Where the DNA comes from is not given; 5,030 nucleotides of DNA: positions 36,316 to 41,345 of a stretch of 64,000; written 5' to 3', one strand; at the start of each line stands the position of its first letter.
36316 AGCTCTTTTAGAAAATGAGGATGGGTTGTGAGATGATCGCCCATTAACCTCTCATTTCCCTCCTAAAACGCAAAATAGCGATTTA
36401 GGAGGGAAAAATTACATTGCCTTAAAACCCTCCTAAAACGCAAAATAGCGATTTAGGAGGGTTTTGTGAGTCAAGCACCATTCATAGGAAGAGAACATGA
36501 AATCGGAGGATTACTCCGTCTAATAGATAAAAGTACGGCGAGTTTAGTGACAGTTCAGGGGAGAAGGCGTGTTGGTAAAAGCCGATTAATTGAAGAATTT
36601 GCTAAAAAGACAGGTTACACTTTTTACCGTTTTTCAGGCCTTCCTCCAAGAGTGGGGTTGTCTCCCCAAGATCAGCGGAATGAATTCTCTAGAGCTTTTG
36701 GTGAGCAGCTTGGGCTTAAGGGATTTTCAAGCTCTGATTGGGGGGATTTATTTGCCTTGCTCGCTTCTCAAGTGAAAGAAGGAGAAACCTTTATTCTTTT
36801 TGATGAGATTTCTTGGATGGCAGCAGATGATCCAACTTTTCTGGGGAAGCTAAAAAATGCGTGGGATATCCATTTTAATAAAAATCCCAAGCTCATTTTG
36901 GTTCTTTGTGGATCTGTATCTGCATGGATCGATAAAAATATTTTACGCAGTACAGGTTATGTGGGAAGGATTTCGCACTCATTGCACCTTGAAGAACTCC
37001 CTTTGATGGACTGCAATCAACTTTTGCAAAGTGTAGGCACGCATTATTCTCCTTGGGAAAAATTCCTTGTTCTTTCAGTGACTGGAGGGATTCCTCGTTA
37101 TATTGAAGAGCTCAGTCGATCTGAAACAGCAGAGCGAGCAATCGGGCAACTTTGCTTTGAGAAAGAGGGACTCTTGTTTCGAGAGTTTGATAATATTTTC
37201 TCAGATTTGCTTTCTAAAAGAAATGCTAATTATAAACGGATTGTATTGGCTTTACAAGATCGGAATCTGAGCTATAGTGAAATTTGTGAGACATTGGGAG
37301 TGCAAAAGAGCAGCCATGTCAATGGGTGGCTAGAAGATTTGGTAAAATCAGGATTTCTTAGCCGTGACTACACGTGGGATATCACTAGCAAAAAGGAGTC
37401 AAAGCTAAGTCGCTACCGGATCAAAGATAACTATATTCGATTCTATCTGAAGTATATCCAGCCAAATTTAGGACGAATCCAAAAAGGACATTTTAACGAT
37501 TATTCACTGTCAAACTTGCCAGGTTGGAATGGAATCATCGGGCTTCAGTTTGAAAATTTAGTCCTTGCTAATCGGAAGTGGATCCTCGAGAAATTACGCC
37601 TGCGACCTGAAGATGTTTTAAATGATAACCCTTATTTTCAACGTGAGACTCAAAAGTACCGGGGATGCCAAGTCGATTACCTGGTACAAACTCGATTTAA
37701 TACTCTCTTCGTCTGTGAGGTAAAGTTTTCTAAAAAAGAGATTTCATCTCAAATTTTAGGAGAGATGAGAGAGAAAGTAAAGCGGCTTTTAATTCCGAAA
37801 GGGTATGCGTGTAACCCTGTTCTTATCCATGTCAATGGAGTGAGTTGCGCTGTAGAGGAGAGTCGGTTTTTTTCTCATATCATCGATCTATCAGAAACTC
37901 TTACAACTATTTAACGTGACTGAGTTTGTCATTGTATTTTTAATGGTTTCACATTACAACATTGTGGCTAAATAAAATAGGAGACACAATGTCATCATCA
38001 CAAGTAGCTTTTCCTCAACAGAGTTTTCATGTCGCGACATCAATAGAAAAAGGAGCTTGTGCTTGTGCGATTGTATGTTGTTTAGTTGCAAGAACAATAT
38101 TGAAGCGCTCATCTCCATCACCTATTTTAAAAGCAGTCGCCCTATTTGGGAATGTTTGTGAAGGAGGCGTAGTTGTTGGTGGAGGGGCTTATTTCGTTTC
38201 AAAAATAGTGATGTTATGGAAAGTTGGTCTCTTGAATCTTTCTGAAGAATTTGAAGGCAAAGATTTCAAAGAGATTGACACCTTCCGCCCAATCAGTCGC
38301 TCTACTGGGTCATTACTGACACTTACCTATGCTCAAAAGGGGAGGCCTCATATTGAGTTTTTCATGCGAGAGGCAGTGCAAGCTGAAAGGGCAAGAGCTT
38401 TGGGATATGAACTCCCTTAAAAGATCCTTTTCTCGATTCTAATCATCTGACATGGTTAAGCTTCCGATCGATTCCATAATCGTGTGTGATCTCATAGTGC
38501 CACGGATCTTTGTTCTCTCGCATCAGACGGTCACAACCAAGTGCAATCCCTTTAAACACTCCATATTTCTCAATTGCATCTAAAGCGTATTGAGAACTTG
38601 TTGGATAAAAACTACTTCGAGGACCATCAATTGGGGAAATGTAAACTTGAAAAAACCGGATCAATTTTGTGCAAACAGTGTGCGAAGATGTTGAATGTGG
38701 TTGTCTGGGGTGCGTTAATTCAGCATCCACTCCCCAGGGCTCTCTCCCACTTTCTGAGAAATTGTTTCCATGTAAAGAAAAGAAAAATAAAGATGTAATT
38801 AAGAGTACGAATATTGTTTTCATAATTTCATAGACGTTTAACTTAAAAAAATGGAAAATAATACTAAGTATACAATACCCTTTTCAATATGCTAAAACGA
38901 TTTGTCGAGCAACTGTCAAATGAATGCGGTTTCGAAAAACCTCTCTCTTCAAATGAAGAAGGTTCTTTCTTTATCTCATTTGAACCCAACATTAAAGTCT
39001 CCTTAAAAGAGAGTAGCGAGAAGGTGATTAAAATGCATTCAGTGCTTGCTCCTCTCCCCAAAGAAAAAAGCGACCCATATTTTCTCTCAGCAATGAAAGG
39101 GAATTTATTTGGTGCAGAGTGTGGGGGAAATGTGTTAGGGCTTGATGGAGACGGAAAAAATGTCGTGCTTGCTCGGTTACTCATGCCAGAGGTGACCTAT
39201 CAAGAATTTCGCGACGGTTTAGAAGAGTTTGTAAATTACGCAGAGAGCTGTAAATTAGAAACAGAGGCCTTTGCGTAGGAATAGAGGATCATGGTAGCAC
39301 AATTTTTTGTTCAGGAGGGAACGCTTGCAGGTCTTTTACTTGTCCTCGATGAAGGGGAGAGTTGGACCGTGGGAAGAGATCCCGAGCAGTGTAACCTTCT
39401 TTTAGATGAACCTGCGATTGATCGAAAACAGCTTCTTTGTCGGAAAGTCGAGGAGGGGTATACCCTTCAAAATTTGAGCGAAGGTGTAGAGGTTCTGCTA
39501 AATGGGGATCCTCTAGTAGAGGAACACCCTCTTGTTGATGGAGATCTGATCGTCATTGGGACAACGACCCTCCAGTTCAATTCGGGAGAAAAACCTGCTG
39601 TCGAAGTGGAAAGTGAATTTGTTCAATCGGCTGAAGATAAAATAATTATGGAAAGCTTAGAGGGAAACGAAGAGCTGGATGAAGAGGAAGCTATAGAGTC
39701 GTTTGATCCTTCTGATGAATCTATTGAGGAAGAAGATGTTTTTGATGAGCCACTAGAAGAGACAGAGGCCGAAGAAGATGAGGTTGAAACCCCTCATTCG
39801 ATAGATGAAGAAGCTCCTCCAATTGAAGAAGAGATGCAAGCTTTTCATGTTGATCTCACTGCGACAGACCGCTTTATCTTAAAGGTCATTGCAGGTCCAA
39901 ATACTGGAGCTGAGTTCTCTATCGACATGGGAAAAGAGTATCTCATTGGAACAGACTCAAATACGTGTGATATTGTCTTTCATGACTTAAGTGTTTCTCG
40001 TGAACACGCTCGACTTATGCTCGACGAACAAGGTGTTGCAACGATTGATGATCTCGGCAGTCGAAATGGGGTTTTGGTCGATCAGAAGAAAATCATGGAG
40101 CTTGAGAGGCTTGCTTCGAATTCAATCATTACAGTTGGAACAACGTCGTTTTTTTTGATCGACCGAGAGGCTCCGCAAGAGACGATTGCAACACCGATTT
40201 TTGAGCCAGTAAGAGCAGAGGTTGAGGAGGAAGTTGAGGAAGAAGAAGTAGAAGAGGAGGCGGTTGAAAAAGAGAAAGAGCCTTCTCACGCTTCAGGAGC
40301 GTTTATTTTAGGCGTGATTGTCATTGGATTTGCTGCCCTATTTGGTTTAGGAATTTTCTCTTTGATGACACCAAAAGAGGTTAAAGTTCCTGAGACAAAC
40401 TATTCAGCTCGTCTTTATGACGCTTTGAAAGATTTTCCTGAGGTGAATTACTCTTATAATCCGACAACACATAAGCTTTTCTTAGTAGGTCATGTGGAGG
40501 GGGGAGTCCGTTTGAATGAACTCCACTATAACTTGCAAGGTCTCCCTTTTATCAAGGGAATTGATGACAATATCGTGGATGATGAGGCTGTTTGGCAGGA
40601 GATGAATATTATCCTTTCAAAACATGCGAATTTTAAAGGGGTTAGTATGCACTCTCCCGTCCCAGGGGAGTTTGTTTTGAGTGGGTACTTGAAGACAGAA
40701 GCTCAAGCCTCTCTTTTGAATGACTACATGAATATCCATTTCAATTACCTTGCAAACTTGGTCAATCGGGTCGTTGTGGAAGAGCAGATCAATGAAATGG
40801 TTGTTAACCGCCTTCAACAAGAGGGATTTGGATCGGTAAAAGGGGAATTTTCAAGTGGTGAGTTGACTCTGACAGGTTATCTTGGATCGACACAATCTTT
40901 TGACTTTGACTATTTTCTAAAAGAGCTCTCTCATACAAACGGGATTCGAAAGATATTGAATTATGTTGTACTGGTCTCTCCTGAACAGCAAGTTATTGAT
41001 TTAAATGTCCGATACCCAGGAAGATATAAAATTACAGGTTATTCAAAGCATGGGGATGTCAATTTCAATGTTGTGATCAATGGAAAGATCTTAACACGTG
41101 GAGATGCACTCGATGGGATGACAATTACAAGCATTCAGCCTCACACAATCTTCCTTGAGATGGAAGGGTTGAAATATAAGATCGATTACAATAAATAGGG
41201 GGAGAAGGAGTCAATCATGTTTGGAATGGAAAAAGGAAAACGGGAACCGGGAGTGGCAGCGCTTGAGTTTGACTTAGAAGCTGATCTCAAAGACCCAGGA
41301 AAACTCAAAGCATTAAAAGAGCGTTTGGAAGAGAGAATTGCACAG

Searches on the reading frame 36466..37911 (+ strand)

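Call 18: search_protein_families(library=pfam, proteins=[window:36466-37911:+], max_evalue=0.01)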
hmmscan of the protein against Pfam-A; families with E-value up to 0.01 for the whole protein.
window:36466-37911:+ (482 aa): 4 families
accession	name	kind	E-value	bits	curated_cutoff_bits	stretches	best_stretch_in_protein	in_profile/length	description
PF01637.24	ATPase_2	-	1.5e-10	41.7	33.2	1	6-216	1-225/225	ATPase domain predominantly from Archaea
PF13401.12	AAA_22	-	2e-07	31.8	27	1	23-148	3-123/130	AAA domain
PF13191.12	AAA_16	-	1.1e-05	26.5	32.6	1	5-129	1-155/167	AAA ATPase domain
PF13173.12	AAA_14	-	6.7e-05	23.3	27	1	27-160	4-108/129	AAA domain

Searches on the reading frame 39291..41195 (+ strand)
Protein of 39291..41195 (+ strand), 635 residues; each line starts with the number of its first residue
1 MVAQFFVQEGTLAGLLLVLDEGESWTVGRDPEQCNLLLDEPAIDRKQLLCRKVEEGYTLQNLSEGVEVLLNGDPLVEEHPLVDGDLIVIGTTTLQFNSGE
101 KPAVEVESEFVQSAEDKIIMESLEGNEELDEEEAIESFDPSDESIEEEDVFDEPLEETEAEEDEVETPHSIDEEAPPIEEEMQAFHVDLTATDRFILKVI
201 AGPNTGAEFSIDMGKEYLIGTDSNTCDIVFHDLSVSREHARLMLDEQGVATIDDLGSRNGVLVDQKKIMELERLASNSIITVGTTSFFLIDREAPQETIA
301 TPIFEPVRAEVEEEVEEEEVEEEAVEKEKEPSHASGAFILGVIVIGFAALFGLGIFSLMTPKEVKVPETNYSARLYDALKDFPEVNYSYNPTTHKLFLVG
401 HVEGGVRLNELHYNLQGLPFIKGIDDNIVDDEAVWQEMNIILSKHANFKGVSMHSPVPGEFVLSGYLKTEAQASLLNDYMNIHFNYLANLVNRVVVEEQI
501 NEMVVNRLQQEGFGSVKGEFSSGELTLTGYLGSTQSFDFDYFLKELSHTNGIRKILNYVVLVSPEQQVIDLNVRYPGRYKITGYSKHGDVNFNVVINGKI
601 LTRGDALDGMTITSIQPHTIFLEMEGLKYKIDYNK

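Call 18: search_protein_families(library=pfam, proteins=[window:39291-41195:+], max_evalue=0.01)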
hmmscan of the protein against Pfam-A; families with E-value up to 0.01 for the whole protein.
window:39291-41195:+ (635 aa): 6 families
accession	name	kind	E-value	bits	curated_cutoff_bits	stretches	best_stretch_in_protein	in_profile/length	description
PF16697.10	Yop-YscD_cpl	-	1.4e-29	102.7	33.2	2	198-291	1-92/94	Inner membrane component of T3SS, cytoplasmic domain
PF23862.1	CdsD_C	-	2.1e-28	98.6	27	1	578-632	2-56/56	CdsD C-terminal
PF00498.31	FHA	-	8.3e-25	87.4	20.7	2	217-283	1-67/67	FHA domain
PF22598.2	CdsD_PD2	-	8.8e-25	86.8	27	1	431-490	1-60/61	CdsD, periplasmic PD2 domain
PF23863.2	CdsD_PD1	-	8.9e-21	74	33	1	378-427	1-50/50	CdsD PD1 domain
PF16537.11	T2SSB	-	2.8e-05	24.1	28.4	1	594-632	20-59/60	Type II secretion system protein B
